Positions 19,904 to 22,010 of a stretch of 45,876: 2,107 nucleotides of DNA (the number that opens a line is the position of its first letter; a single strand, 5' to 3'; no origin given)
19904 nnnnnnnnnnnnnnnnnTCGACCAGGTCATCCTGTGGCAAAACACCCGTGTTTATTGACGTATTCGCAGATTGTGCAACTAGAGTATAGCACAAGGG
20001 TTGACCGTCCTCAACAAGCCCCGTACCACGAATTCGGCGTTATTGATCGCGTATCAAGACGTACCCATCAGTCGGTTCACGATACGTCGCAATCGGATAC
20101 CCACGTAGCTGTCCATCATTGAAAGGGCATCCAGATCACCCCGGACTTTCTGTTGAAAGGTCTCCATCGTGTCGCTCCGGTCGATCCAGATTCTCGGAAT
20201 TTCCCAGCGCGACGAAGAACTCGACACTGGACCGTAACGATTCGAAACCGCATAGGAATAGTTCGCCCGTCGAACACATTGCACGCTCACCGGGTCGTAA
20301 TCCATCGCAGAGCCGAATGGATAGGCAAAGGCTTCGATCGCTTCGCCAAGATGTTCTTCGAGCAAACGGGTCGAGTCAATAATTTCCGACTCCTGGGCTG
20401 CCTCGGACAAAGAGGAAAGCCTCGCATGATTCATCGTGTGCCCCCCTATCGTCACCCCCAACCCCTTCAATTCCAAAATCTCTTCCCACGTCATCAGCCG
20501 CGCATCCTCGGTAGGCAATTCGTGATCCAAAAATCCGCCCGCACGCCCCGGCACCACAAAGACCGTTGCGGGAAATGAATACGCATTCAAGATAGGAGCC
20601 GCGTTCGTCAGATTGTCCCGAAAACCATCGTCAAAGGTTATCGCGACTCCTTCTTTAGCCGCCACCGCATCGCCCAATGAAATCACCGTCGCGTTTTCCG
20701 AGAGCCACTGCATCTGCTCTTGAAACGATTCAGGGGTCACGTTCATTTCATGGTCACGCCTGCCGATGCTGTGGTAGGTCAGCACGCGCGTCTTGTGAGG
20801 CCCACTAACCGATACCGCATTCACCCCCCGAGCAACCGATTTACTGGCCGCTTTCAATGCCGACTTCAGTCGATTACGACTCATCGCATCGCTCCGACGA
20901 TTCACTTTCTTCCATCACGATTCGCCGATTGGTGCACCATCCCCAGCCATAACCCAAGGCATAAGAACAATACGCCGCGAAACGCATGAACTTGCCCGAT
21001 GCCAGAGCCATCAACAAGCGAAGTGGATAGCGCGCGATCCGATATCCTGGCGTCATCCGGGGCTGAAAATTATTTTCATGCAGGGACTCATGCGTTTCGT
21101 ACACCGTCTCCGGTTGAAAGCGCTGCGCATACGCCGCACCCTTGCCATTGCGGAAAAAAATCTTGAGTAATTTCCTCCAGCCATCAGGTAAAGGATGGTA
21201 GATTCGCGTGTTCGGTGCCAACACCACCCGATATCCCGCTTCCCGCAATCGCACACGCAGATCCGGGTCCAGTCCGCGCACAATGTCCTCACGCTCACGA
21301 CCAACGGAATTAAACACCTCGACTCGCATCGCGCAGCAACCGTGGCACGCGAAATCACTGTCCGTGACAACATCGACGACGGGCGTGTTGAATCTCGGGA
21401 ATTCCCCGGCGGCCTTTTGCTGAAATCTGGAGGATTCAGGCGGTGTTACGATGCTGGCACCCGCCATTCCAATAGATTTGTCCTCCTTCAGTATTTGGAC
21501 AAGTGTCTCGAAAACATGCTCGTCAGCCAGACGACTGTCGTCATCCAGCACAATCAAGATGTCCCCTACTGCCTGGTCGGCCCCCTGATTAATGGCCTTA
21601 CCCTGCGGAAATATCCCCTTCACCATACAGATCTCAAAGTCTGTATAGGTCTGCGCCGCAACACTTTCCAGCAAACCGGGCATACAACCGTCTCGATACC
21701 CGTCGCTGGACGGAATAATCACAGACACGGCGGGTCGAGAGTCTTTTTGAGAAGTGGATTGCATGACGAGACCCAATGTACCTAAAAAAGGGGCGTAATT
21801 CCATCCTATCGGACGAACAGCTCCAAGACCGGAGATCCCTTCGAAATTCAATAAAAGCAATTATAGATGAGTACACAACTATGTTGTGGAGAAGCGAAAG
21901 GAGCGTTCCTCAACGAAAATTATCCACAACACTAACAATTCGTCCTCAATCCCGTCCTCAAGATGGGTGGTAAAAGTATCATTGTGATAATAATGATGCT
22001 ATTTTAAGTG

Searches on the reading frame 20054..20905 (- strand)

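Call 21: search_protein_families(library=pfam, proteins=[window:20054-20905:-], max_evalue=0.001)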
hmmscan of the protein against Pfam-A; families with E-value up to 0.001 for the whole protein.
window:20054-20905:- (283 aa): 1 family
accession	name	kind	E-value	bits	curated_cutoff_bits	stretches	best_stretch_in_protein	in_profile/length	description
PF01522.26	Polysacc_deac_1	-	4.8e-22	78.7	23.1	1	84-218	6-123/124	Polysaccharide deacetylase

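Call 69: search_protein_families(library=ncbifam, proteins=[window:20054-20905:-], max_evalue=0.00001)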
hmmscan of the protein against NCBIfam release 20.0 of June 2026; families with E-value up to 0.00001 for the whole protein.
window:20054-20905:- (283 aa): 5 families
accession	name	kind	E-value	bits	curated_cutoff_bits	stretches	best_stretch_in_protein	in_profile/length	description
TIGR03938.2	deacetyl_PgaB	equivalog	1.2e-15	56.8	321.9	1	38-159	2-144/621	poly-beta-1,6-N-acetyl-D-glucosamine N-deacetylase PgaB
TIGR03933.1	PIA_icaB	equivalog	2.3e-15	56.8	248.35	1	53-252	32-239/245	intercellular adhesin biosynthesis polysaccharide N-deacetylase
NF011177.0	PRK14582.1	equivalog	5.3e-10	38.2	923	1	41-159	51-187/671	poly-beta-1,6-N-acetyl-D-glucosamine N-deacetylase PgaB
NF011176.0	PRK14581.1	equivalog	3.3e-07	28.8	1091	1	42-160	52-188/673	poly-beta-1,6-N-acetyl-D-glucosamine N-deacetylase PgaB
TIGR02764.1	spore_ybaN_pdaB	equivalog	3.9e-06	26.8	237.4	0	84-217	5-122/191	polysaccharide deacetylase family sporulation protein PdaB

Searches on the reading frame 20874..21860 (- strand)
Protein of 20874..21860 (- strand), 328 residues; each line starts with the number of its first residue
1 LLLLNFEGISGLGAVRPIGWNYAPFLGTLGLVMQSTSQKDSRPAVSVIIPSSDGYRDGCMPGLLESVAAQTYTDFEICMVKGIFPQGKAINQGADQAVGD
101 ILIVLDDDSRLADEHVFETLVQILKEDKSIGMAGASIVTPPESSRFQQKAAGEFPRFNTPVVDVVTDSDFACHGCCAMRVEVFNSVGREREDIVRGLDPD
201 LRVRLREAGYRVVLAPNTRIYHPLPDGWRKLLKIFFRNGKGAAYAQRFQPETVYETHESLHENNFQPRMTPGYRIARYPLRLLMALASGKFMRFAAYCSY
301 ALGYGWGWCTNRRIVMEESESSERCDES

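Call 21: search_protein_families(library=pfam, proteins=[window:20874-21860:-], max_evalue=0.001)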
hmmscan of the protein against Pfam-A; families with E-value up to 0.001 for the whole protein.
window:20874-21860:- (328 aa): 4 families
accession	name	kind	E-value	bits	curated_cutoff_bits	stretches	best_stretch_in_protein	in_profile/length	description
PF00535.33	Glycos_transf_2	-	8.2e-12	45.8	23.3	1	87-185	67-166/168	Glycosyl transferase family 2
PF13641.12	Glyco_tranf_2_3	-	3.5e-08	34.2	27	1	87-237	73-226/230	Glycosyltransferase like family 2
PF13632.12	Glyco_trans_2_3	-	2.1e-06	28.1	27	1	102-286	2-176/198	Glycosyl transferase family group 2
PF13712.12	Glyco_tranf_2_5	-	8e-05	22.9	27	1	73-134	28-89/210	Glycosyltransferase like family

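Call 69: search_protein_families(library=ncbifam, proteins=[window:20874-21860:-], max_evalue=0.00001)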
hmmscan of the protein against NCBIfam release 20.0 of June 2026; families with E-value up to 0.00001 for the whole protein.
window:20874-21860:- (328 aa): 4 families
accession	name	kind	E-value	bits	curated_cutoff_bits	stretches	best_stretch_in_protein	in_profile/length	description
NF041875.1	EPS_EpsD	equivalog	6.3e-07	29.1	370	1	48-247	33-232/325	exopolysaccharide biosynthesis glycosyltransferase EpsD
NF041394.1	GtaseAglG_Halo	equivalog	2.4e-06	27.1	440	0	89-135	73-118/304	glucosyl-dolichyl phosphate glucuronosyltransferase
TIGR03965.1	mycofact_glyco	equivalog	2.7e-06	26.5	280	0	89-253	145-311/467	mycofactocin biosynthesis glycosyltransferase MftF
TIGR01556.1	rhamnosyltran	subfamily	3.2e-06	26.5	200.55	1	88-226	60-204/281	rhamnosyltransferase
